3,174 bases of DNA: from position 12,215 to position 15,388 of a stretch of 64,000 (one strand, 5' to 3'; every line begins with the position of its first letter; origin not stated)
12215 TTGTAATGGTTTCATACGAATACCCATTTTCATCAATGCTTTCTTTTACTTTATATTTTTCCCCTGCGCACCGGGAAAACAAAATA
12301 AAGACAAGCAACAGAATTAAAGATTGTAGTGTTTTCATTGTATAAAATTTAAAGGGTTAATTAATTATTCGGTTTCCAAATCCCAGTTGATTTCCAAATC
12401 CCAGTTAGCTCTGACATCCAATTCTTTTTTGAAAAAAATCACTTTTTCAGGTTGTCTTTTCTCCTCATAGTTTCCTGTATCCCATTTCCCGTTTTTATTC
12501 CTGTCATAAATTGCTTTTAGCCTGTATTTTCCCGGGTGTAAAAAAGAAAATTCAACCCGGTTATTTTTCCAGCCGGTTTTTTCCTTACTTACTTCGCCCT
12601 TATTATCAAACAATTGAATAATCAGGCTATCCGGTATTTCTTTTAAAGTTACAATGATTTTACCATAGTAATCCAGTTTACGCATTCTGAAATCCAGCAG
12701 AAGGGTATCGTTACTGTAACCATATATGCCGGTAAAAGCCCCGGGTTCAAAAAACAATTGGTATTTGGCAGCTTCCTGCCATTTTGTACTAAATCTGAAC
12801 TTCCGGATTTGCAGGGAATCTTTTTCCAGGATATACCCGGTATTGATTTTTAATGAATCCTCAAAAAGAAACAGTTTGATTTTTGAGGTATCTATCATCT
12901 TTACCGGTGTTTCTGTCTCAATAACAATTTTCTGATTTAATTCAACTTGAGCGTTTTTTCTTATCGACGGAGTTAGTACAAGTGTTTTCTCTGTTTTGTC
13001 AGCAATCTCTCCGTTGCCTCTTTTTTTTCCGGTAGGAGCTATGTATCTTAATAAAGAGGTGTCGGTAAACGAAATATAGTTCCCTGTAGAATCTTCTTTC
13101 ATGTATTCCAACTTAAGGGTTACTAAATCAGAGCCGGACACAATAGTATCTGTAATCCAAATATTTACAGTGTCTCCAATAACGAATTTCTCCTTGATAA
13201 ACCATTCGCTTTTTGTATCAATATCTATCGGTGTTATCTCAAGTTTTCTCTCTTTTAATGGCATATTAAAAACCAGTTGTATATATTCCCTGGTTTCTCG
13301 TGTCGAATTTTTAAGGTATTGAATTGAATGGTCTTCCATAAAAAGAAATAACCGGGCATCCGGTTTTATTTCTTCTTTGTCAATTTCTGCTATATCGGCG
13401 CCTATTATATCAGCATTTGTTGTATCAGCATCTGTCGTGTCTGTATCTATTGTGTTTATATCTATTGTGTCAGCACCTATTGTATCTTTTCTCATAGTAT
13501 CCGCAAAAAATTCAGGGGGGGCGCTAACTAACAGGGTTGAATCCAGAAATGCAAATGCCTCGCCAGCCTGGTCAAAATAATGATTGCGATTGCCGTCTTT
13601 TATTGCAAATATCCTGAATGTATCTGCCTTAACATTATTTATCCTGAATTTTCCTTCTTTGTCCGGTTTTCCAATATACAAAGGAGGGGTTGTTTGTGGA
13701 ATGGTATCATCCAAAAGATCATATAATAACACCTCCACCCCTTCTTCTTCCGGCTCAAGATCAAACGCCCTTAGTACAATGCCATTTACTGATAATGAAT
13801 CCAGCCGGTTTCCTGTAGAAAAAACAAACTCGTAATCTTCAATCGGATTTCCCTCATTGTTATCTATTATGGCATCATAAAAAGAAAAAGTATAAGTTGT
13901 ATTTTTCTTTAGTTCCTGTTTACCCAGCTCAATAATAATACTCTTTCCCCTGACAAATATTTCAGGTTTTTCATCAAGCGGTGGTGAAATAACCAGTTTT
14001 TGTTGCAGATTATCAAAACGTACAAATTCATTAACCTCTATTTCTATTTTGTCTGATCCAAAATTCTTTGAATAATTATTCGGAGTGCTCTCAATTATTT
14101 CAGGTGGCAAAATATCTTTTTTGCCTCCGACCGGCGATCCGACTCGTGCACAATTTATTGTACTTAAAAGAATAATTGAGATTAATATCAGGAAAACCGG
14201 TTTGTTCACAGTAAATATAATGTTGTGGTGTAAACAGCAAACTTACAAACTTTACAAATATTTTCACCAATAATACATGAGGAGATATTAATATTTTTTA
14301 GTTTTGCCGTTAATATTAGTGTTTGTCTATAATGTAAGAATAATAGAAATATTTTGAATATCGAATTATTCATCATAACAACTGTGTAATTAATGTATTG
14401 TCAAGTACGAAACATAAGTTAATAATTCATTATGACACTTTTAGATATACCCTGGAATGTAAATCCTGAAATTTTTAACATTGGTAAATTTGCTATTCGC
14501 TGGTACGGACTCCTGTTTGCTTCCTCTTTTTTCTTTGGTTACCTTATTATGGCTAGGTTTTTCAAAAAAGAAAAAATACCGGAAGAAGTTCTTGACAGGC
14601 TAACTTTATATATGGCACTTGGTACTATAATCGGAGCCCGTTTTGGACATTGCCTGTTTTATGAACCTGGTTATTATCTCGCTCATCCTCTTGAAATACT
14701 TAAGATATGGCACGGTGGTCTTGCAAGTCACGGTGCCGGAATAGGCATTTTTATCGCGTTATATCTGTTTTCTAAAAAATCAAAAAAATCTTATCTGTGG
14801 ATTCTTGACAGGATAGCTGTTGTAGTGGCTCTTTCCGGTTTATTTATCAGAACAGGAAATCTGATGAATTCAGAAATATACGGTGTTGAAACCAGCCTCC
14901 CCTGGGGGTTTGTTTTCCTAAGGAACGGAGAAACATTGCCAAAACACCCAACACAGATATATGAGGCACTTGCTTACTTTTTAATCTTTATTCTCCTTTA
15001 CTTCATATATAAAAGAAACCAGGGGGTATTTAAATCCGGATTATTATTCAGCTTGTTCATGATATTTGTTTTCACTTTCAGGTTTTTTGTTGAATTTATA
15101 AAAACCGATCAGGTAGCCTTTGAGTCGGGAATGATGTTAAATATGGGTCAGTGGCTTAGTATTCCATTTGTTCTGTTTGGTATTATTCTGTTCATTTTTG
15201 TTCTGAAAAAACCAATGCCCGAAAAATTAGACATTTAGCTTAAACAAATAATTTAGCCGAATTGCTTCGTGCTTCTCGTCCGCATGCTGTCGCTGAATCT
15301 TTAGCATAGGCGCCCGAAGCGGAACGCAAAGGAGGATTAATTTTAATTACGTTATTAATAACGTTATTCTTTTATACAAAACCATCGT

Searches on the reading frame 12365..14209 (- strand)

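Call 27: search_protein_families(library=pfam, proteins=[window:12365-14209:-], max_evalue=0.001)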
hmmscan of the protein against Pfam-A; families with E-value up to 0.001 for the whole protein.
window:12365-14209:- (614 aa): 2 families
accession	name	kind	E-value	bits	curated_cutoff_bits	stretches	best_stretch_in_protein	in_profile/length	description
PF13205.12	Big_5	-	2.8e-14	54.1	23.6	1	34-132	3-105/105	Bacterial Ig-like domain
PF09912.14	DUF2141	-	3.4e-06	27.4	24.4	0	539-579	31-73/112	Uncharacterized protein conserved in bacteria (DUF2141)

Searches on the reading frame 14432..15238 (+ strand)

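Call 62: search_protein_families(library=pfam, proteins=[window:14432-15238:+], max_evalue=0.001)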
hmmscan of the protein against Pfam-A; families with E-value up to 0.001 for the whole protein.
window:14432-15238:+ (268 aa): 1 family
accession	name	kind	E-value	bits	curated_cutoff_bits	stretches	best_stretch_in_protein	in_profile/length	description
PF01790.23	LGT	-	3.8e-73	246.2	24.9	1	12-255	1-239/240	Prolipoprotein diacylglyceryl transferase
